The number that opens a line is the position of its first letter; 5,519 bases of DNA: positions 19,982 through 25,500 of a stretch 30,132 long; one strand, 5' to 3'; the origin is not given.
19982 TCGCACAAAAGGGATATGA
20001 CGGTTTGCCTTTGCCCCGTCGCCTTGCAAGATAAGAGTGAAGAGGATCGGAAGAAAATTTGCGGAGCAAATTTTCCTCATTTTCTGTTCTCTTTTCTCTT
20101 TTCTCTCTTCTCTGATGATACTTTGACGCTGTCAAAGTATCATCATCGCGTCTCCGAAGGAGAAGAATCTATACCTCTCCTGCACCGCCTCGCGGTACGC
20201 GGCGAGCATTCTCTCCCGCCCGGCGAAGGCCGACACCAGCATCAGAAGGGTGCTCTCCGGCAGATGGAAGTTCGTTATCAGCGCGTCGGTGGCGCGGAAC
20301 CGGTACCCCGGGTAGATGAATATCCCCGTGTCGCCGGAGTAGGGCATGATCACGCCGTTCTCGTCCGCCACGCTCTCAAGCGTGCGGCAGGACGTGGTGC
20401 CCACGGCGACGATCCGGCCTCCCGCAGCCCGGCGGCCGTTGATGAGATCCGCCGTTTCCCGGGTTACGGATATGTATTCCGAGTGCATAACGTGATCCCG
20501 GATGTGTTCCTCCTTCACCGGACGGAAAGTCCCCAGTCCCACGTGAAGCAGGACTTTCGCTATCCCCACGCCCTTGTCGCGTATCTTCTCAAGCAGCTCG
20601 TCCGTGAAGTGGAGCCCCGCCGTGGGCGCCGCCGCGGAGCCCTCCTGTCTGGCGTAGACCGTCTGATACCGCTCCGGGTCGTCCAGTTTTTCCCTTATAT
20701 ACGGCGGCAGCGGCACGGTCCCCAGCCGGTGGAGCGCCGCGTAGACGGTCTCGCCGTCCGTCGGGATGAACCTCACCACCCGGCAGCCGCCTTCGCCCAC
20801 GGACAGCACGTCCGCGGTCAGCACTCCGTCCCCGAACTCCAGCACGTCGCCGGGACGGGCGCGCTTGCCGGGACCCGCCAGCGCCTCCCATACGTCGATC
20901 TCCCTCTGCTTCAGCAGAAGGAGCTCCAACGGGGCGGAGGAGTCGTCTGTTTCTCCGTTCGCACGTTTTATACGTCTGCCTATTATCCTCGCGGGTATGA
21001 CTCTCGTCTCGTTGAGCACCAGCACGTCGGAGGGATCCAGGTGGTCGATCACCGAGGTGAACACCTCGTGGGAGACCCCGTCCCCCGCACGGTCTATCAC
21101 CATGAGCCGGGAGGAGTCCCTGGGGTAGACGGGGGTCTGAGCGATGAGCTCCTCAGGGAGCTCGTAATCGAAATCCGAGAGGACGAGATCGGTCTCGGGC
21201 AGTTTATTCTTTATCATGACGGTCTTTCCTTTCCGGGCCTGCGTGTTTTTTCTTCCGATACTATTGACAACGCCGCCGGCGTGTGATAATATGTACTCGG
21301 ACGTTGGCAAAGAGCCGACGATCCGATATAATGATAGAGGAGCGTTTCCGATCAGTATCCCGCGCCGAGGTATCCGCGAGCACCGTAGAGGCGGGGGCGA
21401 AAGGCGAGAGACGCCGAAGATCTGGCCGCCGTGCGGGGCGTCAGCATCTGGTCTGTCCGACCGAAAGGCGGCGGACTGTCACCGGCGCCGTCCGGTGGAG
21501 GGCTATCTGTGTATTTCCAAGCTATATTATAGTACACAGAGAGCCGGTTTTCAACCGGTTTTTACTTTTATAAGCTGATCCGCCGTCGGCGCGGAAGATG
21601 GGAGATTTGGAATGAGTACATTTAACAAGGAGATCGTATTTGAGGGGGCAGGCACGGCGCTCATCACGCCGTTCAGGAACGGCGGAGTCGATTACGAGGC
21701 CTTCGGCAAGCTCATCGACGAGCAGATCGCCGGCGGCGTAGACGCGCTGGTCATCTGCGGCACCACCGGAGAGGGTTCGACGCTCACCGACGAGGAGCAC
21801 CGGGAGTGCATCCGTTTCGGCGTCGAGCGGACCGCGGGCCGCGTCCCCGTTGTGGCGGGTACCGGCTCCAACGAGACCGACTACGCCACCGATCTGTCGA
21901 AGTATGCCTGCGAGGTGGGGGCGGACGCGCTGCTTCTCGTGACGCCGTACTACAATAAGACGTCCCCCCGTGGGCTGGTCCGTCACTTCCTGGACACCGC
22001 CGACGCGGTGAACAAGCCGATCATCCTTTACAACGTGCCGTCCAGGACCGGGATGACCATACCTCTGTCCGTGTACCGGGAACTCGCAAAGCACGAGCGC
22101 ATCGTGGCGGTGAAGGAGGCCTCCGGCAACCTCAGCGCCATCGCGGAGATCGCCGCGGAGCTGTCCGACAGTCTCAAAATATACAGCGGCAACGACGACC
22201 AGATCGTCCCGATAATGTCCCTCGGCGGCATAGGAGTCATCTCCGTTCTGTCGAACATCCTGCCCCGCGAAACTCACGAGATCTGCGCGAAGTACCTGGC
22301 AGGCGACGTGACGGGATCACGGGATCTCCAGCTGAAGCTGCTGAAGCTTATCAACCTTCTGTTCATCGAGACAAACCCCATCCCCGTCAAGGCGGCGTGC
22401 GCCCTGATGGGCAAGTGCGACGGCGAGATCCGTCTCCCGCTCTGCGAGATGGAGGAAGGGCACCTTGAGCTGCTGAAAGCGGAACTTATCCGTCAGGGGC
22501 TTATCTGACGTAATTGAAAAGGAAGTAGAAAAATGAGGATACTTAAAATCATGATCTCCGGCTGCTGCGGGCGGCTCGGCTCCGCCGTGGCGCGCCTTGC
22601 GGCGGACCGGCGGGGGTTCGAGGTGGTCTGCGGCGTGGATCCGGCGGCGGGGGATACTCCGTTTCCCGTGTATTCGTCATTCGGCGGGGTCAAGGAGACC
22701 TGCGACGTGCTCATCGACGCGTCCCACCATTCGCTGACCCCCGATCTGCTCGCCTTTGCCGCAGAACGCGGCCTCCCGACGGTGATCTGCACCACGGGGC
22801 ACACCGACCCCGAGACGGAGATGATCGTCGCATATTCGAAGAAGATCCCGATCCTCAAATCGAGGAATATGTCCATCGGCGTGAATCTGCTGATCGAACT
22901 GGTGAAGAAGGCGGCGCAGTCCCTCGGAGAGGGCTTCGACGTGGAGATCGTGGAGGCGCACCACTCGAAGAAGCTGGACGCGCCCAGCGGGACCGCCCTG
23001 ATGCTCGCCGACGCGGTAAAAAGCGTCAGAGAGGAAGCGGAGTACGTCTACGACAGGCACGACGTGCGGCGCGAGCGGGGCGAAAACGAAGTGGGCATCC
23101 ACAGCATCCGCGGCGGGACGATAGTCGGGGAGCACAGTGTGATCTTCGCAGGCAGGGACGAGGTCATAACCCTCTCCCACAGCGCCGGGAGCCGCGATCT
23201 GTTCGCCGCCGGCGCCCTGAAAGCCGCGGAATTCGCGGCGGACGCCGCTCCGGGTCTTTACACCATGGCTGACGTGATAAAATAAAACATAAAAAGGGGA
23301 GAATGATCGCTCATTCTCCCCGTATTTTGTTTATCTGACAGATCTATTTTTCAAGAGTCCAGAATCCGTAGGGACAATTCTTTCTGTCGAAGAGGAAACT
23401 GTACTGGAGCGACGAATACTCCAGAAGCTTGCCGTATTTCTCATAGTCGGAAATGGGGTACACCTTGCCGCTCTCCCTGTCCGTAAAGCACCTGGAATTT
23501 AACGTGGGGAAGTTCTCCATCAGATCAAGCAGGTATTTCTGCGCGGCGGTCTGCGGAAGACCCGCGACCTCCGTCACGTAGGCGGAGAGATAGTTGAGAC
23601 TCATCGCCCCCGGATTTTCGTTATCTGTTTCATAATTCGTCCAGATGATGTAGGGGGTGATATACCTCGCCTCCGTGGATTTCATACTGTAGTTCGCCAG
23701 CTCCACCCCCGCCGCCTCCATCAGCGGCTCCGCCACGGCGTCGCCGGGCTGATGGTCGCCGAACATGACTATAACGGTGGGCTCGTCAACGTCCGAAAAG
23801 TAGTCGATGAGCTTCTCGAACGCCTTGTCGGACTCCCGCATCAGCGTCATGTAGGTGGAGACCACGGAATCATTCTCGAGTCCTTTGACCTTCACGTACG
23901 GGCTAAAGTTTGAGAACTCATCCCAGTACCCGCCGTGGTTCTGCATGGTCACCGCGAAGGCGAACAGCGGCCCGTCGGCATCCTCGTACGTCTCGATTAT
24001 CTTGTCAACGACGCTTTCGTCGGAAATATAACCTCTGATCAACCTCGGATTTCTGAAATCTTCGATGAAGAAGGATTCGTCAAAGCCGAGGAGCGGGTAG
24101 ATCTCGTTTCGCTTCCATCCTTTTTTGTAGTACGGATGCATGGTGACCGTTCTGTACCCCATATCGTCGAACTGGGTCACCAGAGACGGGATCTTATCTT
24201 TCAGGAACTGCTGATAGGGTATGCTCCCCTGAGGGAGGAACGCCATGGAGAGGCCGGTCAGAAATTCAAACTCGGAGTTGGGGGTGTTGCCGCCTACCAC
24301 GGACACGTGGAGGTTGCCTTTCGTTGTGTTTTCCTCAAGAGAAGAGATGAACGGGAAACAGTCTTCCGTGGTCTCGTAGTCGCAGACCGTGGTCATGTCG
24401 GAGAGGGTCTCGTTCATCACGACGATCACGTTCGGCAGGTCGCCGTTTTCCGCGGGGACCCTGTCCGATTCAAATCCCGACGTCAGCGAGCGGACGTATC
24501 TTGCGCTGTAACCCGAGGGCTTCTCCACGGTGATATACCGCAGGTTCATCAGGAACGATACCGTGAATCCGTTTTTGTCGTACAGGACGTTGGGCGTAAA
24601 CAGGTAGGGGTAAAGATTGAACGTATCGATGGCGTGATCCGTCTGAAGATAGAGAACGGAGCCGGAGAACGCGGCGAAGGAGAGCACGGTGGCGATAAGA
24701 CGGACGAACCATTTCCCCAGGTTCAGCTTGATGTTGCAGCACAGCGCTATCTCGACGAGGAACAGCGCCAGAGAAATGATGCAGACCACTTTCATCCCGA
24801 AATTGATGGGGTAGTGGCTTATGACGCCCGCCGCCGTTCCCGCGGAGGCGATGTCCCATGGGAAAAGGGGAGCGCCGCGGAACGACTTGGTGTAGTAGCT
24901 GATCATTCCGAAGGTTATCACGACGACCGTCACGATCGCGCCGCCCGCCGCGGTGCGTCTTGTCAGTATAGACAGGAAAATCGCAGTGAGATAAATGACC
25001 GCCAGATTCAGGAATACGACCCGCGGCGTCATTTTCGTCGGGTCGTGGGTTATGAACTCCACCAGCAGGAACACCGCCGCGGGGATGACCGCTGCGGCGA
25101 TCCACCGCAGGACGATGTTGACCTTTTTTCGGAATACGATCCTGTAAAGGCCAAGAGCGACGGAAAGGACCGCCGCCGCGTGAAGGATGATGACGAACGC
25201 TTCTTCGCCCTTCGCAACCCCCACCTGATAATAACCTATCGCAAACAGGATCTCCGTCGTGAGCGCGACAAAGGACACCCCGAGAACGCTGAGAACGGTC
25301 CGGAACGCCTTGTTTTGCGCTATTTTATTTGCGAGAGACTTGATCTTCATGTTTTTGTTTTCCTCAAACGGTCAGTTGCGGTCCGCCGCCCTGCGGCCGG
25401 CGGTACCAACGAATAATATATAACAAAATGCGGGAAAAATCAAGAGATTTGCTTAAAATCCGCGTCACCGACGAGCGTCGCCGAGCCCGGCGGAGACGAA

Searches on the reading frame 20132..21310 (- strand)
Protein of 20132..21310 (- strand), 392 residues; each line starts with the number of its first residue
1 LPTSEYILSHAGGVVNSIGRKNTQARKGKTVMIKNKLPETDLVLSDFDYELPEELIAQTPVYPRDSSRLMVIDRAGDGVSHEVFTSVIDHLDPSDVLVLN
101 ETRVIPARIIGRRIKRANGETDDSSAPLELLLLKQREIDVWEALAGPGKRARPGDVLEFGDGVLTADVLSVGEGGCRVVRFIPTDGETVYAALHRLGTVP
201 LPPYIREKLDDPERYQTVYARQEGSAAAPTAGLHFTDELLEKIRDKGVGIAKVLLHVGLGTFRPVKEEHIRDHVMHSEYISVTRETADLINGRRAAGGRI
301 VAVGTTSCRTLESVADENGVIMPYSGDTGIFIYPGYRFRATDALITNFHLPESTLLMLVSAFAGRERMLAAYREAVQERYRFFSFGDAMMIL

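Call 18: search_protein_families(library=pfam, proteins=[window:20132-21310:-], max_evalue=0.001)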
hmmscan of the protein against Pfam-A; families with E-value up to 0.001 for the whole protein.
window:20132-21310:- (392 aa): 1 family
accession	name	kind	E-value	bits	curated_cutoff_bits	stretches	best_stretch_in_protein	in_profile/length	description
PF02547.20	Queuosine_synth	-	3.3e-134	447.5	25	1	44-391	1-322/322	Queuosine biosynthesis protein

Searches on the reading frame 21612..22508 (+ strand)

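Call 18: search_protein_families(library=pfam, proteins=[window:21612-22508:+], max_evalue=0.001)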
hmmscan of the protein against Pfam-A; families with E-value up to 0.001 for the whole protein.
window:21612-22508:+ (298 aa): 1 family
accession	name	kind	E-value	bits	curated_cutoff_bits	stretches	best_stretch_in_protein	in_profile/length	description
PF00701.28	DHDPS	-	9e-83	277.8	22.1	1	10-291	2-285/289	Dihydrodipicolinate synthetase family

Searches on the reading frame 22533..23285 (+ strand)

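Call 18: search_protein_families(library=pfam, proteins=[window:22533-23285:+], max_evalue=0.001)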
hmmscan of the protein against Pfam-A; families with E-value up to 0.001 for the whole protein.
window:22533-23285:+ (250 aa): 2 families
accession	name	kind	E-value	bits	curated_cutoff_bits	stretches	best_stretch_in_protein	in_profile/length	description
PF05173.19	DapB_C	-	4.5e-46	156.3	27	1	116-249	1-121/121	Dihydrodipicolinate reductase, C-terminus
PF01113.26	DapB_N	-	7.7e-22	78.1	25.6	1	5-113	2-124/124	Dihydrodipicolinate reductase, N-terminus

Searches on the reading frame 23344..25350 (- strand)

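Call 18: search_protein_families(library=pfam, proteins=[window:23344-25350:-], max_evalue=0.001)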
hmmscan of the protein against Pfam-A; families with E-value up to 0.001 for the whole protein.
window:23344-25350:- (668 aa): 1 family
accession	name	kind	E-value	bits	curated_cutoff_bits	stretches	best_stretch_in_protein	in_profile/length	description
PF00884.28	Sulfatase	-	1.1e-37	130.5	25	1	306-597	1-300/301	Sulfatase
